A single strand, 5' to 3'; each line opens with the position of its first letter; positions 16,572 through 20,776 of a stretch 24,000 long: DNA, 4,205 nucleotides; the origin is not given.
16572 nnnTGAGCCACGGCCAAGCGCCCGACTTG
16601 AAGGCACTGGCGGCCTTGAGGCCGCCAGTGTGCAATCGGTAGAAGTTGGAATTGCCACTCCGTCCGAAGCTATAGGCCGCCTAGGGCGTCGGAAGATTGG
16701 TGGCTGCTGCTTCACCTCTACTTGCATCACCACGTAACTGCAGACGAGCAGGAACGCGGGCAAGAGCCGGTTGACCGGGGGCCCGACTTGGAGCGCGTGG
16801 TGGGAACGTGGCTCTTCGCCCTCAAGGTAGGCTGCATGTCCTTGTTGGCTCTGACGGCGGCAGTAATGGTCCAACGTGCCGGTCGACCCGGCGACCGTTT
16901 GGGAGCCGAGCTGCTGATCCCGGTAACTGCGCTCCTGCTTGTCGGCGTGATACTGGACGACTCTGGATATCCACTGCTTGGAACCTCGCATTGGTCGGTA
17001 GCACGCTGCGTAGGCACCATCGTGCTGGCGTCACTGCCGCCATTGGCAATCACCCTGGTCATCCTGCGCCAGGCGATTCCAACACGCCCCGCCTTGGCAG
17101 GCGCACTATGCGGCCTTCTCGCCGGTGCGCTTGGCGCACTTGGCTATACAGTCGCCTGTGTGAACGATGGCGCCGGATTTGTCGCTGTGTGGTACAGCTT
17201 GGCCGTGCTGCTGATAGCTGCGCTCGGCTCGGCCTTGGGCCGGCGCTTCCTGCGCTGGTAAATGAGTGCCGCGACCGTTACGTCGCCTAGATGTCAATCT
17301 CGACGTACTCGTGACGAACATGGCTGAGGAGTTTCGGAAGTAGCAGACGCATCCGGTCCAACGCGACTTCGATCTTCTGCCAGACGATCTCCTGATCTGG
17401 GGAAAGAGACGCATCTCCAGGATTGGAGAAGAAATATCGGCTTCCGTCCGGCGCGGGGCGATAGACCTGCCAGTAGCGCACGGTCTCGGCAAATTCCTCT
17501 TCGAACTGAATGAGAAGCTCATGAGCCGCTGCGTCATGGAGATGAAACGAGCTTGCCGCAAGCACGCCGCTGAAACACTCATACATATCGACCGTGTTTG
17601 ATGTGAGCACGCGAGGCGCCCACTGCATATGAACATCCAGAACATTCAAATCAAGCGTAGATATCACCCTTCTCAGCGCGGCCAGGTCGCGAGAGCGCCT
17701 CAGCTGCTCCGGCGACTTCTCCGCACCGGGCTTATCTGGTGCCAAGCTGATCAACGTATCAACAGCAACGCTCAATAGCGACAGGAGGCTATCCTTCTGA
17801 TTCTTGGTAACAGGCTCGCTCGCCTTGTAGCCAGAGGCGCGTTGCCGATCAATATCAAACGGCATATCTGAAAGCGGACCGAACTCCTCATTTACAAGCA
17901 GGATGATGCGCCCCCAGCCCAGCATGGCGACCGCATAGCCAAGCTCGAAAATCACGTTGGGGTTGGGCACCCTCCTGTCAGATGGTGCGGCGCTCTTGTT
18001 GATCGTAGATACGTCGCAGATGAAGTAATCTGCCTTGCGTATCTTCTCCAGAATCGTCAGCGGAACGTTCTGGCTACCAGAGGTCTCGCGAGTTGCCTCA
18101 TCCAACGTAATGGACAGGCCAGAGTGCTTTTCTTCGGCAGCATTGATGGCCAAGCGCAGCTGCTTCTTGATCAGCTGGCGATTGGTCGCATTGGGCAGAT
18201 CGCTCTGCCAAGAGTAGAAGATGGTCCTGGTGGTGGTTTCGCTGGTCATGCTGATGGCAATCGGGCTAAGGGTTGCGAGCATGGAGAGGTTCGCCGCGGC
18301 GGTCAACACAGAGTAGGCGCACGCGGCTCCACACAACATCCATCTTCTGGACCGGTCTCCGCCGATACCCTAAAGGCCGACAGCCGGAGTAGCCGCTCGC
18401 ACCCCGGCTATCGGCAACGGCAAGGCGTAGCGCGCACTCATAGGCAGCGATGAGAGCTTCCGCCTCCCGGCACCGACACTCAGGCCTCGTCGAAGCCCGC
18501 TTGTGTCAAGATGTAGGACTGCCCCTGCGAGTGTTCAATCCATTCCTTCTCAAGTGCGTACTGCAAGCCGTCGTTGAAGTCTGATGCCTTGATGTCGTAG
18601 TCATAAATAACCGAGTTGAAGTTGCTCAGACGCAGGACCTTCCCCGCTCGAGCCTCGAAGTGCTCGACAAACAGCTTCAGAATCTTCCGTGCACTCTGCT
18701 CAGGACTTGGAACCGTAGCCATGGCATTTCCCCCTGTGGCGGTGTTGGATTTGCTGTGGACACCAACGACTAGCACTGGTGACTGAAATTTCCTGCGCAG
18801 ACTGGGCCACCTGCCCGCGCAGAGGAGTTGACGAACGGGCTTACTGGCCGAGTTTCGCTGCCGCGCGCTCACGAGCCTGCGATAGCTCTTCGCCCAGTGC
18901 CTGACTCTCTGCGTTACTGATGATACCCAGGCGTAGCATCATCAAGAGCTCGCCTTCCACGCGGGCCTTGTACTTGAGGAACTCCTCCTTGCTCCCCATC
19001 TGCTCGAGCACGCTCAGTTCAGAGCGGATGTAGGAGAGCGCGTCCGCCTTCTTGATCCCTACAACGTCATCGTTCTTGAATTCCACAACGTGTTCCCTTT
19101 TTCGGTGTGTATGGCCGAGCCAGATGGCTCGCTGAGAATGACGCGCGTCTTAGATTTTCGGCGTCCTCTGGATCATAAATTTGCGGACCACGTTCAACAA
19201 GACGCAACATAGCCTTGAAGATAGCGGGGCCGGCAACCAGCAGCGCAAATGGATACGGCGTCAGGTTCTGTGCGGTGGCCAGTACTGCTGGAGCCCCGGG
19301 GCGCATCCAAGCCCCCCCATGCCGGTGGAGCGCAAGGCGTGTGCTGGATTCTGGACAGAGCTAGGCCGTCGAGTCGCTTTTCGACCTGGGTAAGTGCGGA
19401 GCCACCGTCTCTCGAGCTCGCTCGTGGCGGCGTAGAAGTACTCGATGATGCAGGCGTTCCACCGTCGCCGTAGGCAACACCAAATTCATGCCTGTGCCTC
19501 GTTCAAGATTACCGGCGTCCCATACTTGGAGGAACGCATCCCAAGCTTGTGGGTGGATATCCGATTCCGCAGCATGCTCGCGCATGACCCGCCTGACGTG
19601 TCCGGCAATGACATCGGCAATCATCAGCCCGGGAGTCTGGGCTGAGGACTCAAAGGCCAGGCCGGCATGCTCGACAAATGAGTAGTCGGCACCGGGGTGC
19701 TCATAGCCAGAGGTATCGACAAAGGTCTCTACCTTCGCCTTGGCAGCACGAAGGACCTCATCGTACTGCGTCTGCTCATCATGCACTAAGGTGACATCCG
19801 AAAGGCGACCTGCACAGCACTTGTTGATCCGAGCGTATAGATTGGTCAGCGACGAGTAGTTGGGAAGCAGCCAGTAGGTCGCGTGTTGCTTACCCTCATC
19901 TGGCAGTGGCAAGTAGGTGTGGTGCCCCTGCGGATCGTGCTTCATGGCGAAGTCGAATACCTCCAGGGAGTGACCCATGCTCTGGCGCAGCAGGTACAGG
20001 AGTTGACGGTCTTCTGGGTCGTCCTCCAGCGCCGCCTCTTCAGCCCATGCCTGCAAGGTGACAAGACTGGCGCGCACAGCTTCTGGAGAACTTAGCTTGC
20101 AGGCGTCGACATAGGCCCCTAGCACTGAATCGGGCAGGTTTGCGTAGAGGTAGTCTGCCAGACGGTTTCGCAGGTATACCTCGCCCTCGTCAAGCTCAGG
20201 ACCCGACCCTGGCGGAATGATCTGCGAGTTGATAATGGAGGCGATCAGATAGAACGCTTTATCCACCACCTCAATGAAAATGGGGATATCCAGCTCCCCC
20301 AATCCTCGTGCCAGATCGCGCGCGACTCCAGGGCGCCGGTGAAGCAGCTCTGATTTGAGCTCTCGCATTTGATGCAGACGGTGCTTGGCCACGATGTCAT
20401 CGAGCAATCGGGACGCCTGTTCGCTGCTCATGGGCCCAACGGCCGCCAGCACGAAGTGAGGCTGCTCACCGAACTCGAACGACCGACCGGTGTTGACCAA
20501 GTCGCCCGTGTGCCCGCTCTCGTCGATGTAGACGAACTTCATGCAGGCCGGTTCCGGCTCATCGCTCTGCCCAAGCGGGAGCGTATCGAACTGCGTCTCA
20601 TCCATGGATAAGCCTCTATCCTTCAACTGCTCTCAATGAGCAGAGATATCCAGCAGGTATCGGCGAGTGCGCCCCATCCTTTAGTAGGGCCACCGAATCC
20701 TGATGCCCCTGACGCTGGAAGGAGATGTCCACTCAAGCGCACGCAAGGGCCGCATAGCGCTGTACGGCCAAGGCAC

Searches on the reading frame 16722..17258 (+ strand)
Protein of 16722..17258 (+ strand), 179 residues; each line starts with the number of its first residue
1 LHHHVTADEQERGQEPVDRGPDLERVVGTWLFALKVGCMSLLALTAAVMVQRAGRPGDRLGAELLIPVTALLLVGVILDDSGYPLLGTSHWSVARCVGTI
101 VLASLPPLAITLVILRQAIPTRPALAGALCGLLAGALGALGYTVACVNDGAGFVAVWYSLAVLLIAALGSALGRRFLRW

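Call 10: search_protein_families(library=pfam, proteins=[window:16722-17258:+], max_evalue=0.01)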
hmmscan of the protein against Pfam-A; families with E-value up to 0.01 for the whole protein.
window:16722-17258:+ (179 aa): 1 family
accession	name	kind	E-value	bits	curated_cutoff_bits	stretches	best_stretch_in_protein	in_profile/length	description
PF06532.16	NrsF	-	4.4e-36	125.1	26.8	1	21-179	40-204/204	Negative regulator of sigma F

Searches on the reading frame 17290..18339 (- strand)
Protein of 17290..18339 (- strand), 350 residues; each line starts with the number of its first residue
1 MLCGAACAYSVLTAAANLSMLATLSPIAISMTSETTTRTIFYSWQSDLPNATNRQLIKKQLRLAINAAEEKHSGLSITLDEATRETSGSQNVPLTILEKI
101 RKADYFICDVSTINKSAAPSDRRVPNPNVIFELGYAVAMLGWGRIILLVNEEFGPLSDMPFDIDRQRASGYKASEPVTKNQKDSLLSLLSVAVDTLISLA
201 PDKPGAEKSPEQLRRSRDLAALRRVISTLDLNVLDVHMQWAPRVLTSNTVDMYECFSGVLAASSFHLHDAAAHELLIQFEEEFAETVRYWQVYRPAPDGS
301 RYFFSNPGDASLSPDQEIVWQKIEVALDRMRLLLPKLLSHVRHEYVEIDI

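Call 10: search_protein_families(library=pfam, proteins=[window:17290-18339:-], max_evalue=0.01)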
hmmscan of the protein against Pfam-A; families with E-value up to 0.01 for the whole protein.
window:17290-18339:- (350 aa): 1 family
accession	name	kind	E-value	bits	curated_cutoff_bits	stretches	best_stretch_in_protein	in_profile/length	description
PF10137.14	CAP12-PCTIR_TIR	-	4.9e-07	30.2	24.7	1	78-159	29-109/119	CAP12/Pycsar effector protein, TIR domain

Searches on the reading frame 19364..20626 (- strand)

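Call 10: search_protein_families(library=pfam, proteins=[window:19364-20626:-], max_evalue=0.01)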
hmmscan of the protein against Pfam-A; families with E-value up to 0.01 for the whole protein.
window:19364-20626:- (421 aa): 1 family
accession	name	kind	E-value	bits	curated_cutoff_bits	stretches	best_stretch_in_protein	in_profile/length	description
PF12686.12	DUF3800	-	1.6e-09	39.1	21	1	31-346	1-148/149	Protein of unknown function (DUF3800)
